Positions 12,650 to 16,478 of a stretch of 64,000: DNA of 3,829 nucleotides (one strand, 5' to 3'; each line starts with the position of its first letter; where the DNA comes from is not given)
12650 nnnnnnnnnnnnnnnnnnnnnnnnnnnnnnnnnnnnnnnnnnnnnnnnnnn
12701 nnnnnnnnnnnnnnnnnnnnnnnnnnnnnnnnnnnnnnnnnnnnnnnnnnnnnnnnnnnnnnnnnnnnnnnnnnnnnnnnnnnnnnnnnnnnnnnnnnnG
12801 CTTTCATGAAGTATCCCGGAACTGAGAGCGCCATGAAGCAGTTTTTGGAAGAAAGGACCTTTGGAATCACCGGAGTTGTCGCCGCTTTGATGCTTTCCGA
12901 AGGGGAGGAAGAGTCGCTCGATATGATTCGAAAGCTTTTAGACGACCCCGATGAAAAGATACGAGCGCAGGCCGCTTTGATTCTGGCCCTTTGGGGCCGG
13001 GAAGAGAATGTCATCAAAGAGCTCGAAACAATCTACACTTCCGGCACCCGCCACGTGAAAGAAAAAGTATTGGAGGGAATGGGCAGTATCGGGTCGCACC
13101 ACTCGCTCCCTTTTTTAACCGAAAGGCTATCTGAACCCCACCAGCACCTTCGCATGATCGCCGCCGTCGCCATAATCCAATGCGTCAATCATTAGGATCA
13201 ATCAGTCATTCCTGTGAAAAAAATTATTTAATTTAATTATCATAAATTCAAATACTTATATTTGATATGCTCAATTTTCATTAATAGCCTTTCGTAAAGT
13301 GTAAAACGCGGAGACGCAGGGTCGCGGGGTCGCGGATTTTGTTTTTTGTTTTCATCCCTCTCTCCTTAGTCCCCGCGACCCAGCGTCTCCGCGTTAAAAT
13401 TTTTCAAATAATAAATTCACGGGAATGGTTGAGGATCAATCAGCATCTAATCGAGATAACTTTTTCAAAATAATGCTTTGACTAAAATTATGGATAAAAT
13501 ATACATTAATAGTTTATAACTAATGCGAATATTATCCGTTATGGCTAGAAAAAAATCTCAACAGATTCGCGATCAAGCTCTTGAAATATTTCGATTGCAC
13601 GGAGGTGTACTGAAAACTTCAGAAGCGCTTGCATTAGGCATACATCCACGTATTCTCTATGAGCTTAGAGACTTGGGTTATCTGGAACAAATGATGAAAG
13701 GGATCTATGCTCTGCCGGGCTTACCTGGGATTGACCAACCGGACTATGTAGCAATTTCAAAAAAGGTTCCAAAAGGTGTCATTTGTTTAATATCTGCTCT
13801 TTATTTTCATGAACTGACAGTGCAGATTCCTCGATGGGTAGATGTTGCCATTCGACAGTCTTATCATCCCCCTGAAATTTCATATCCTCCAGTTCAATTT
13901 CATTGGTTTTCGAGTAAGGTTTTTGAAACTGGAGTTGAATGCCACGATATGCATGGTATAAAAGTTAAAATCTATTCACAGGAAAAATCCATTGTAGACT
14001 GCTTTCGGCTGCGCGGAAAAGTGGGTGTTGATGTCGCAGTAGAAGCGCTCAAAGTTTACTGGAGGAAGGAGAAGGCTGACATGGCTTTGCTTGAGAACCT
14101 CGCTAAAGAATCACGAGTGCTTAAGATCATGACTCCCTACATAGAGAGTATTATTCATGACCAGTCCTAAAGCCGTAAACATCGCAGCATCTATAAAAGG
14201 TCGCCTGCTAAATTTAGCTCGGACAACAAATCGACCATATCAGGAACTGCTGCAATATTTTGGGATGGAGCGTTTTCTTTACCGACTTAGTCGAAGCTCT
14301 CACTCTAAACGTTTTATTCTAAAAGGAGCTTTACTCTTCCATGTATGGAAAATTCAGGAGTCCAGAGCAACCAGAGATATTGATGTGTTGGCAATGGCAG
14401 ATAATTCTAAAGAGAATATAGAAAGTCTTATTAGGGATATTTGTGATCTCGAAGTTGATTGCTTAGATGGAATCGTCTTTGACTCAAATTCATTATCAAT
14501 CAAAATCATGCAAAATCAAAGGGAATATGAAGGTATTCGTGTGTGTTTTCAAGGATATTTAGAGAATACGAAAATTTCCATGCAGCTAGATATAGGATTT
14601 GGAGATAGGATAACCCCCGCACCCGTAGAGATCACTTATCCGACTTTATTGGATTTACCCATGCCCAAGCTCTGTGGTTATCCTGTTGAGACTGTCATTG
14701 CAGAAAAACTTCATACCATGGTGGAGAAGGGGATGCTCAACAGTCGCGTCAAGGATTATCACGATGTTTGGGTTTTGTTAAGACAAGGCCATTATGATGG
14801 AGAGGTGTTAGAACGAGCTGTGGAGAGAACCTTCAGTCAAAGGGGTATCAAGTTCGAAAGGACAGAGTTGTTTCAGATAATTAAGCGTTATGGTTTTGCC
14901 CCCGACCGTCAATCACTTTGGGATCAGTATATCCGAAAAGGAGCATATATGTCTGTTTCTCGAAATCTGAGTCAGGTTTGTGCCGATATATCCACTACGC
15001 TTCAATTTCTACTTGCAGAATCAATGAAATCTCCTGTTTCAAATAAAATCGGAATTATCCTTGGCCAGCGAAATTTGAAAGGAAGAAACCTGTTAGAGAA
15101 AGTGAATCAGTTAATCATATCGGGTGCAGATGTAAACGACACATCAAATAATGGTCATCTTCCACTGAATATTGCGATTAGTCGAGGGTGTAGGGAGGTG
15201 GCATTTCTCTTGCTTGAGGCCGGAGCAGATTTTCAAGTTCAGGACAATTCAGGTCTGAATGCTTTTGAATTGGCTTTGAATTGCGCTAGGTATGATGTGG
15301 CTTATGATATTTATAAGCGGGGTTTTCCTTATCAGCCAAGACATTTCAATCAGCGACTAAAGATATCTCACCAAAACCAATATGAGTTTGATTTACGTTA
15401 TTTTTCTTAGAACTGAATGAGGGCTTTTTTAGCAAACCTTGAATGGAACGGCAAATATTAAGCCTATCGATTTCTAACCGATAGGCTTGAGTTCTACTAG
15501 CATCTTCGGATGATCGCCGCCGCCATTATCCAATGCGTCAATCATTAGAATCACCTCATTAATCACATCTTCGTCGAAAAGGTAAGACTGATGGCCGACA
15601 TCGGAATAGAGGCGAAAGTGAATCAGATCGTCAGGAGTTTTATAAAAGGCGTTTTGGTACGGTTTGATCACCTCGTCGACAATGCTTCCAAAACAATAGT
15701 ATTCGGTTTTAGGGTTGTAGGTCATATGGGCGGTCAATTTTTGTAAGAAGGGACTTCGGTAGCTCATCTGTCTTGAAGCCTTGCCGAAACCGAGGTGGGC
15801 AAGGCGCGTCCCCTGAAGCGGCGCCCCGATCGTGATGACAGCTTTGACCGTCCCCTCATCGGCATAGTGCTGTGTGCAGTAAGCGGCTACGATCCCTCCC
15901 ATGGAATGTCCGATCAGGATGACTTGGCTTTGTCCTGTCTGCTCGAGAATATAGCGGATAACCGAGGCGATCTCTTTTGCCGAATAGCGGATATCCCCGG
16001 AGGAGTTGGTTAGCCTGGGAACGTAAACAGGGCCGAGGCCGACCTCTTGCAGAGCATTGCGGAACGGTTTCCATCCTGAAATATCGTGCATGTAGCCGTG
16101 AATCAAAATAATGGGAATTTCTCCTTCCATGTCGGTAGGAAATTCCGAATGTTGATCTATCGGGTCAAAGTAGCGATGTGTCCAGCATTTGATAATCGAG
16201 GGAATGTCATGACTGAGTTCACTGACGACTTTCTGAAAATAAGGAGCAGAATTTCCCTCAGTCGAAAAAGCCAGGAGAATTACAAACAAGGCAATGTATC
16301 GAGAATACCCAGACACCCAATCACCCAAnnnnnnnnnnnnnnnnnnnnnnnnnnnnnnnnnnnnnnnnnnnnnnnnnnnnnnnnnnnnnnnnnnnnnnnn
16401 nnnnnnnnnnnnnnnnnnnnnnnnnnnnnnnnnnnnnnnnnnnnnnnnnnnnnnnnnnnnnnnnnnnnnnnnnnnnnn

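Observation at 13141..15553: AbiE islet bounded by a duplicated ~57-60 bp segment that is the shared 3' end of two convergent genes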

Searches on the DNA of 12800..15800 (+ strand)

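Call 36: search_rna_families(source=window, start=12800, end=15800, threshold=evalue, max_evalue=1)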
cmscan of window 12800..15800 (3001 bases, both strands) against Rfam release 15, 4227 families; matches with E-value up to 1: 4.
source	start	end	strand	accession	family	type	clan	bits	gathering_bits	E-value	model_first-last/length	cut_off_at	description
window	13285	13414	-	RF04210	MIR8643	Gene; miRNA;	-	24.9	135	0.055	1-150/150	no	MIR8643 microRNA precursor family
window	13302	13399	+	RF04164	MIR1507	Gene; miRNA;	-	23.7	73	0.03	1-107/107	no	MIR1507 microRNA precursor family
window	13289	13409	-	RF00690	MIR408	Gene; miRNA;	-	20.3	64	0.11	1-126/126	no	MIR408 microRNA precursor family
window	13288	13410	+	RF03458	mir-766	Gene; miRNA;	-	19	110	0.9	1-108/108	no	mir-766 microRNA precursor family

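Call 82: search_dna_similar(query=window:13201-15470:+, collection=plasmids, mode=distant, max_rows=8)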
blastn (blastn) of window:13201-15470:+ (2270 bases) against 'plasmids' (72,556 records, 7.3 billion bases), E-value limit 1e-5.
No match.

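Call 83: search_dna_similar(query=window:13201-15470:+, collection=phages, mode=distant, max_rows=8)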
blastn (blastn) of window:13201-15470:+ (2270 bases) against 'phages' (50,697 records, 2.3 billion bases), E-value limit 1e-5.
No match.

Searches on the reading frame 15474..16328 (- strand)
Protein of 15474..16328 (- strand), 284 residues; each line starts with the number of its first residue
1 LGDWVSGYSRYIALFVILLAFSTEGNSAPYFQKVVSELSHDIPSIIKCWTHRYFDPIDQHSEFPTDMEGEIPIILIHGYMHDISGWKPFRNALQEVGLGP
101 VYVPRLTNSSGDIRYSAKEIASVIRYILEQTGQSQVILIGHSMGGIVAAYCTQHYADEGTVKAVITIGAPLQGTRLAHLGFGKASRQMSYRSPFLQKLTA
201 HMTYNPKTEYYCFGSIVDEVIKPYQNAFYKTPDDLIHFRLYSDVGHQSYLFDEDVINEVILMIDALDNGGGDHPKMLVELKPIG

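Call 5: search_protein_families(library=pfam, proteins=[window:15474-16328:-], max_evalue=0.01)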
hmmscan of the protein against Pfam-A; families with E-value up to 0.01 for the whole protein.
window:15474-16328:- (284 aa): 19 families
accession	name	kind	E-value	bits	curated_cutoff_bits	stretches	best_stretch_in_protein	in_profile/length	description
PF00561.26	Abhydrolase_1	-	1.3e-11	45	25.8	1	113-170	48-105/245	alpha/beta hydrolase fold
PF07819.20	PGAP1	-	6.8e-11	42.8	24.3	1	120-177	72-135/233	PGAP1-like alpha/beta domain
PF12697.13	Abhydrolase_6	-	4.6e-10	41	26.3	1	73-184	1-101/217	Alpha/beta hydrolase family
PF06028.17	DUF915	-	1e-07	32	22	1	108-175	77-147/255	Alpha/beta hydrolase of unknown function (DUF915)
PF12146.15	Hydrolase_4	-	2.4e-07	30.8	27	1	116-176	58-116/239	Serine aminopeptidase, S33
PF02450.21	LCAT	-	3.7e-07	30.2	21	1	120-174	108-165/392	Lecithin:cholesterol acyltransferase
PF02089.21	Palm_thioest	-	1.1e-06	29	26.8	1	72-179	1-119/254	Palmitoyl protein thioesterase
PF05990.18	DUF900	-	1.3e-05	25.2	20.5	1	113-160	73-120/232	Alpha/beta hydrolase of unknown function (DUF900)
PF01764.32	Lipase_3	-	4.5e-05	23.8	22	1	117-175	46-108/140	Lipase (class 3)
PF01674.24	Lipase_2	-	0.00016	21.7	20.3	1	71-173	2-111/219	Lipase (class 2)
PF02230.22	Abhydrolase_2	-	0.00079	19.8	23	0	110-155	80-126/217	Phospholipase/Carboxylesterase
PF24096.1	DUF7379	-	0.00085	19.8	33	1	119-178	56-119/191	Domain of unknown function (DUF7379)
PF20408.4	Abhydrolase_11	-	0.00096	19.4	27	1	120-173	64-111/193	Alpha/beta hydrolase domain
PF05057.20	DUF676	-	0.001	19.1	20.3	1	108-199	50-146/217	Putative serine esterase (DUF676)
PF00975.26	Thioesterase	-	0.0013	19.4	26.4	1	117-170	48-103/226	Thioesterase domain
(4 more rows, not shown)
